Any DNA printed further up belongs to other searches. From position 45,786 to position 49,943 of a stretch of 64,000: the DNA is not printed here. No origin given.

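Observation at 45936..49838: Pilus tip adhesin combines a fibro-slime/PA14-like domain with an amylase-type starch-binding module (starch-adhesive pilus hypothesis)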

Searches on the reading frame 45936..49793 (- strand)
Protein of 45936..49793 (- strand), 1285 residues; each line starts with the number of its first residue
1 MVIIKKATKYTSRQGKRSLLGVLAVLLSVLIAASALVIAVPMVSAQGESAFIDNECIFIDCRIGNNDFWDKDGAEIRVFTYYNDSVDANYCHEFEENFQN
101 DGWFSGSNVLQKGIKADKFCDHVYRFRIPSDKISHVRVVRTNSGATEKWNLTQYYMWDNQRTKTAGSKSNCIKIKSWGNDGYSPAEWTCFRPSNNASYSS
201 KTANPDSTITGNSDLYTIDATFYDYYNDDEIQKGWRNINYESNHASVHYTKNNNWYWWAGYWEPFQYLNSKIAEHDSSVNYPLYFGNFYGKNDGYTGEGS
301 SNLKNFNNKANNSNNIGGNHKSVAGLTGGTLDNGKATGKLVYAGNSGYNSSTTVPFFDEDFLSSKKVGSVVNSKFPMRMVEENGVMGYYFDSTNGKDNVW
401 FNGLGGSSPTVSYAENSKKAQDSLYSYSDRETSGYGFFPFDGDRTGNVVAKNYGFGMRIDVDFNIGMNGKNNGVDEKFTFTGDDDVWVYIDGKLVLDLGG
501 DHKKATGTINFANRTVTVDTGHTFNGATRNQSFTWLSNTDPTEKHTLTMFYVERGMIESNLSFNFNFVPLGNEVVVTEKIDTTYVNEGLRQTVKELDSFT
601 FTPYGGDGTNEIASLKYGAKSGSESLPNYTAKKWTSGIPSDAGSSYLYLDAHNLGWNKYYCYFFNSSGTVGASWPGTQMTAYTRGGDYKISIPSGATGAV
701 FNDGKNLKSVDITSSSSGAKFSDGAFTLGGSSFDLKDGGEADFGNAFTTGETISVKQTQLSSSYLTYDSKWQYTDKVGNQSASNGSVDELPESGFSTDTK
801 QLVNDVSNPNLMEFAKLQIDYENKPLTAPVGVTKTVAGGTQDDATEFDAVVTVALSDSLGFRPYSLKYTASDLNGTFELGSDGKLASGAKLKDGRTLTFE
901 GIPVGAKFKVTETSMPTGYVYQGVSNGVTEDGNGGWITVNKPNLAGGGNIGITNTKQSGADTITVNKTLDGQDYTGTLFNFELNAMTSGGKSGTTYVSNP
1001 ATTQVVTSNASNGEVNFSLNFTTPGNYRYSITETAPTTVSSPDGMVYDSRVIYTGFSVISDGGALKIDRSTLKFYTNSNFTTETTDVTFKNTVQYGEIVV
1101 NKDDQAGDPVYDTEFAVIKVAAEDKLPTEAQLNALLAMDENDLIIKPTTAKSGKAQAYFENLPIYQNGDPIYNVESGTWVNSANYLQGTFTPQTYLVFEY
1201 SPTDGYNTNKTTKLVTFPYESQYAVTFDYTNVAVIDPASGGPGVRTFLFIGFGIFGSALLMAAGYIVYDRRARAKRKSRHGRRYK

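Call 5: search_protein_families(library=pfam, proteins=[window:45936-49793:-], max_evalue=0.01)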
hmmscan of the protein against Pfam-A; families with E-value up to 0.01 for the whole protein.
window:45936-49793:- (1285 aa): 5 families
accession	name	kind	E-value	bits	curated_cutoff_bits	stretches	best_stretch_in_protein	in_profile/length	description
PF24547.1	DUF7601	-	7.3e-12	46.3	27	1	832-931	5-103/116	Domain of unknown function (DUF7601)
PF12892.13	FctA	-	3.8e-09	37.8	22.1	1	963-1093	1-119/120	Spy0128-like isopeptide containing domain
PF07691.17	PA14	-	0.00021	21.6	24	1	477-515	63-98/147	PA14 domain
PF19407.5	DUF5979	-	0.00033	21.7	25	1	832-926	3-80/104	Domain of unknown function (DUF5979)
PF17802.7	SpaA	-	0.0093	16.5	23.1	0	876-923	20-69/91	Prealbumin-like fold domain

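Call 6: search_protein_families(library=ncbifam, proteins=[window:45936-49793:-], max_evalue=0.01)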
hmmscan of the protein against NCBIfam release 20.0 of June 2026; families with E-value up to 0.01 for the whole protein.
window:45936-49793:- (1285 aa): 2 families
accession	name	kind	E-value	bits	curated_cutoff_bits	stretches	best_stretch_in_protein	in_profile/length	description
TIGR02148.1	Fibro_Slime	domain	5.2e-14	52.5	45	1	451-561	2-82/90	fibro-slime domain-containing protein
TIGR03786.1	strep_pil_rpt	domain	0.0019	18.5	31.85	1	1019-1093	4-69/70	streptococcal pilin isopeptide linkage domain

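Call 11: find_homologous_proteins(query=window:45936-49793:-)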
Query window:45936-49793:- (1285 aa): 3197 proteins with E <= 0.001 among 8000 candidates; the best 120 are listed.
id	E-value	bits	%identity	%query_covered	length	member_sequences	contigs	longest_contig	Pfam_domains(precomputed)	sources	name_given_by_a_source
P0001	0.0e+0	2940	100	100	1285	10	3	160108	PF12892.14,PF24547.2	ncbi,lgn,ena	-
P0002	0.0e+0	1900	83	47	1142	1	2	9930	PF24547.2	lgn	-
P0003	0.0e+0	1811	87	47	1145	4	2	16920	PF24547.2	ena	-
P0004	0.0e+0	1331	68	47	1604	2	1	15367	PF12892.14,PF19407.6,PF24547.2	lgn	-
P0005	0.0e+0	1319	67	47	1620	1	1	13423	PF12892.14,PF19407.6,PF24547.2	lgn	-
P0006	0.0e+0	1239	65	44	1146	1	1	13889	PF24547.2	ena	-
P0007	0.0e+0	1191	61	47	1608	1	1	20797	PF12892.14,PF19407.6,PF24547.2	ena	-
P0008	0.0e+0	1163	73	47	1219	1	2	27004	PF24547.2,PF17802.8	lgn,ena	-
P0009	0.0e+0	1135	58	44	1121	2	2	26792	PF12892.14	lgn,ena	-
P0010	9.9e-292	989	68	47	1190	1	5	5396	PF24547.2,PF17802.8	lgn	-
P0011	5.7e-290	983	61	49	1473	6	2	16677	PF12892.14,PF17802.8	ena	-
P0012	1.2e-288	979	65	47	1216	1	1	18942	PF24547.2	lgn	-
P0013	5.3e-287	974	66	44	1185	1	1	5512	PF24547.2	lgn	-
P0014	1.7e-286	972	55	47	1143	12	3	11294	PF12892.14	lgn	-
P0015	7.6e-280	950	65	47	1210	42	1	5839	PF24547.2,PF17802.8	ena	-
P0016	2.1e-272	925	65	47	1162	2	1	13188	PF24547.2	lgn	-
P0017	3.7e-267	908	62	47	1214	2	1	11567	PF24547.2,PF17802.8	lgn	-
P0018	4.2e-267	908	66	45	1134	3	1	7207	PF24547.2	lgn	-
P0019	2.3e-258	879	65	45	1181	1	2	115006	PF24547.2,PF17802.8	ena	-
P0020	2.1e-255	869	59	49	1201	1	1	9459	PF24547.2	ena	-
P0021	8.7e-255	867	61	46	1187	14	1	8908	PF12892.14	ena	-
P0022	4.5e-249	848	61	47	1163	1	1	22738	PF07691.18,PF24547.2,PF17802.8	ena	-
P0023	3.6e-247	842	49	45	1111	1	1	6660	PF12892.14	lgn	-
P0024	8.3e-246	837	46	47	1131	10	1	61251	PF12892.14,PF24547.2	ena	-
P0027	3.2e-242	825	58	47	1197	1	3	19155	PF12892.14,PF24547.2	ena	-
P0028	5.2e-241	821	48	45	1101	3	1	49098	PF12892.14,PF24547.2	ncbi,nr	ncbi:MAG: hypothetical protein VZQ45_06315 [Ruminococcus sp.]|nr:hypothetical protein [Ruminococcus 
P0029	1.0e-239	817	60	45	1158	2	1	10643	PF24547.2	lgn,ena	-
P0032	1.9e-237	809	56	47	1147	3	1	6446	PF07691.18,PF24547.2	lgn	-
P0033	9.9e-237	807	48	47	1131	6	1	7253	PF12892.14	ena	-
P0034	3.8e-234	798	58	45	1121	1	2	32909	PF12892.14,PF24547.2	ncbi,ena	-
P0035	3.0e-230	786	47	47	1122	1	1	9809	PF12892.14,PF24547.2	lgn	-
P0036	6.8e-228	778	54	46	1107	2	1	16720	PF12892.14,PF24547.2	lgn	-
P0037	3.3e-218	746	55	47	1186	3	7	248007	PF12892.14,PF19407.6,PF24547.2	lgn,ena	-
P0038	1.3e-217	744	58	45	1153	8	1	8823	PF24547.2,PF17802.8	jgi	-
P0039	2.6e-205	703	54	40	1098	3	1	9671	PF24547.2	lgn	-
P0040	1.1e-199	684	49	45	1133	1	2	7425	PF12892.14,PF24547.2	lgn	-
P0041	4.1e-188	646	47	46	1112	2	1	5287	PF12892.14,PF24547.2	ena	-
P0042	1.4e-184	634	47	47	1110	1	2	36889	PF12892.14,PF24547.2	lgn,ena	-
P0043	1.8e-184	634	47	47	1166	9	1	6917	PF12892.14,PF24547.2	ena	-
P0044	5.5e-181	622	50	44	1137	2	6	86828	PF24547.2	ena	-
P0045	5.2e-178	613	48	47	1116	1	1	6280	PF24547.2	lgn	-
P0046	4.9e-172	593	49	46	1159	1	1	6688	PF24547.2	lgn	-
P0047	6.8e-171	589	48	47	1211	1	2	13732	PF24547.2,PF17802.8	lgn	-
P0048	9.4e-170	585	47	44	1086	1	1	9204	PF12892.14,PF24547.2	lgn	-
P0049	2.3e-167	577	47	47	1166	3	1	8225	PF12892.14,PF24547.2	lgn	-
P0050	3.2e-166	573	48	47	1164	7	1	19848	PF12892.14,PF19407.6,PF24547.2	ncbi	-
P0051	6.7e-161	556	47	47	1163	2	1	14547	PF24547.2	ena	-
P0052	2.2e-159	551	48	47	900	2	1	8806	PF24547.2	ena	-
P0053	3.0e-152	527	40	44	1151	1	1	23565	PF12892.14,PF07691.18,PF24547.2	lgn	-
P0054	4.9e-147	510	42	47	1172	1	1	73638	PF24547.2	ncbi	-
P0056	5.3e-134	467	39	46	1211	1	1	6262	PF24547.2,PF17802.8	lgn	-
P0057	8.6e-130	453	41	45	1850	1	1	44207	PF19407.6,PF24547.2,PF17802.8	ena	-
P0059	5.0e-123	430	49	31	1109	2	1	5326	PF24547.2,PF17802.8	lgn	-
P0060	2.9e-122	428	50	31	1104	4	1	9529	PF24547.2,PF17802.8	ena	-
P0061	5.3e-121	424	50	31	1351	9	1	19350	-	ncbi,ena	-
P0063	1.1e-120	423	33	48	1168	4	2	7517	PF24547.2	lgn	-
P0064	4.6e-118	414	51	31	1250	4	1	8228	PF24547.2,PF17802.8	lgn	-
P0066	1.7e-115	405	45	35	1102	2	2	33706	PF12892.14,PF24547.2,PF17802.8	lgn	-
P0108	1.0e-107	380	42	38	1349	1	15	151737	-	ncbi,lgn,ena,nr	ncbi:MAG: fibro-slime domain-containing protein [Ruminococcus bromii]|nr:fibro-slime domain-containi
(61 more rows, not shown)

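Call 15: list_cluster_members(proteins=[P0001, P0003, P0108])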
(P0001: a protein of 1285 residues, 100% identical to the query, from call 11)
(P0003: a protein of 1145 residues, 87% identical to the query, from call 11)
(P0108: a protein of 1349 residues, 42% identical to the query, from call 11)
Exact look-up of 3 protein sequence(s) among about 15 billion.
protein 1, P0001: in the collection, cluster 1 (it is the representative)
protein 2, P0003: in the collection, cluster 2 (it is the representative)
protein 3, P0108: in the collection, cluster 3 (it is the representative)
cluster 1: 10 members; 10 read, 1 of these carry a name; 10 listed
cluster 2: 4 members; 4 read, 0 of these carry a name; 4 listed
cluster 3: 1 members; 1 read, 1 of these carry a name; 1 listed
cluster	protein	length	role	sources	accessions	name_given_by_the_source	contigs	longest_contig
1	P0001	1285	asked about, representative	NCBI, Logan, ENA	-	-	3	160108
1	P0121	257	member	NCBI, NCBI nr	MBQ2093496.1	MAG: hypothetical protein II190_02810 [Ruminococcus sp.] | hypothetical protein [Ruminococcus sp.]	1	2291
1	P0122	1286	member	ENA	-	-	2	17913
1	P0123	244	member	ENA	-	-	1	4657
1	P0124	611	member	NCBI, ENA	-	-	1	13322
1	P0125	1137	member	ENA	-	-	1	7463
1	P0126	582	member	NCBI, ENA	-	-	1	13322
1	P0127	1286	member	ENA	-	-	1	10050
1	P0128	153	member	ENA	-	-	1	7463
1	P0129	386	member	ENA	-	-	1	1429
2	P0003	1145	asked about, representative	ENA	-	-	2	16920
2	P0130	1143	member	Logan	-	-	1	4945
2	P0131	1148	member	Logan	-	-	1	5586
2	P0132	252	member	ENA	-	-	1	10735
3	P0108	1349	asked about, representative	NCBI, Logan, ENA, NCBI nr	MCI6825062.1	MAG: fibro-slime domain-containing protein [Ruminococcus bromii] | fibro-slime domain-containing protein [Ruminococcus bromii]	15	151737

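Call 16: find_encoding_contigs(protein=P0001, flank=3000, max_places=6)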
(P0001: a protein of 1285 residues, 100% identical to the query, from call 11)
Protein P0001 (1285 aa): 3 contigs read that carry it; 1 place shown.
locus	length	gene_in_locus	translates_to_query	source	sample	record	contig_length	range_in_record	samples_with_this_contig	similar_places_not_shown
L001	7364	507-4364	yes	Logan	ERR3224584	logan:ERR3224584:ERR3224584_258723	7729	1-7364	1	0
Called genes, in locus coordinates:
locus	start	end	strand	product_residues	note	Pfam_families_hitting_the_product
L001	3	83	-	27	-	?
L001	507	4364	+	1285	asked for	PF24547:DUF7601, PF12892:FctA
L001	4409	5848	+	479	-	PF17802:SpaA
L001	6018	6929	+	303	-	PF04203:Sortase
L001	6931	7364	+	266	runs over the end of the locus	?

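Call 23: search_solved_structures(query=window:45936-49793:-, max_evalue=0.1)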
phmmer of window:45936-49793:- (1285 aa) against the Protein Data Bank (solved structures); distinct sequences matched with E-value up to 0.1: 0.

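Call 39: find_related_loci(query=A1, collection=genome_contigs, flank=8000)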
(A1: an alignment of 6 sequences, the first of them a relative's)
Query A1 (1285 aa) in genome_contigs; peptide patterns used: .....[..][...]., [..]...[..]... (x = any residue, [..] = any of these).
85 stretches matched a pattern; 11 encode a relative of the query (tblastn E <= 1e-3); 11 distinct loci.
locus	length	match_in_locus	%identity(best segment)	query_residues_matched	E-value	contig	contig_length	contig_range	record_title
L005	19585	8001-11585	64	1-1280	0e+0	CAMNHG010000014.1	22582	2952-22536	MAG: uncultured Clostridia bacterium isolate SRR873598_bin.4_metaWRAP_v1.3_MAG genome assembly, contig: NODE.4139_length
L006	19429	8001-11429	57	1-1277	0e+0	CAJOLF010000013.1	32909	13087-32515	uncultured Ruminococcus sp. isolate Reindeer_1_mag_248 genome assembly, contig: scaffold_1360, whole genome shotgun sequ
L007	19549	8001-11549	55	1-1280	0e+0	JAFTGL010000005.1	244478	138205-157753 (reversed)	MAG: Ruminococcus sp. isolate RGIG3796 Roe_deer_Abomasum.Co__c289828, whole genome shotgun sequence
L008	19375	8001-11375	53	1-1279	0e+0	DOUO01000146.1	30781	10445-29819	MAG TPA_asm: Oscillospiraceae bacterium isolate UBA9824 contig_27040, whole genome shotgun sequence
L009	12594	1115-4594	48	1-1280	1e-155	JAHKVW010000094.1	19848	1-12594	MAG: bacterium isolate bin172 C2_45_k97_591983, whole genome shotgun sequence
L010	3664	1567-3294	49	1-593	2e-160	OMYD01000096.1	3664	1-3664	uncultured Clostridiales bacterium isolate RUG081 genome assembly, contig: scaffold_17241, whole genome shotgun sequence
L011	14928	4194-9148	47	1-1280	2e-146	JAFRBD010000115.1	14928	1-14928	MAG: Ruminococcus sp. isolate RGIG2335 Goat_Ileum-1__c186788, whole genome shotgun sequence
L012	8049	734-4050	48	1-1283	5e-133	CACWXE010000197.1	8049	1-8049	MAG: uncultured Ruminococcus sp. isolate RUG10988 genome assembly, contig: RUG10988_asm_197, whole genome shotgun sequen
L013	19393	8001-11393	46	1-1283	1e-152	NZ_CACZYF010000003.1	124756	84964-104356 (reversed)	MAG: uncultured Ruminococcus sp. isolate RUG13059, whole genome shotgun sequence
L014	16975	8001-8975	44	1-355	2e-71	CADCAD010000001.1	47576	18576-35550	MAG: uncultured Ruminococcus sp. isolate RUG14448 genome assembly, contig: RUG14448_asm_1, whole genome shotgun sequence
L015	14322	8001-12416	61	1-1280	0e+0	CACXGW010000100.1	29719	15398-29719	MAG: uncultured Ruminococcus sp. isolate RUG11254 genome assembly, contig: RUG11254_asm_100, whole genome shotgun sequen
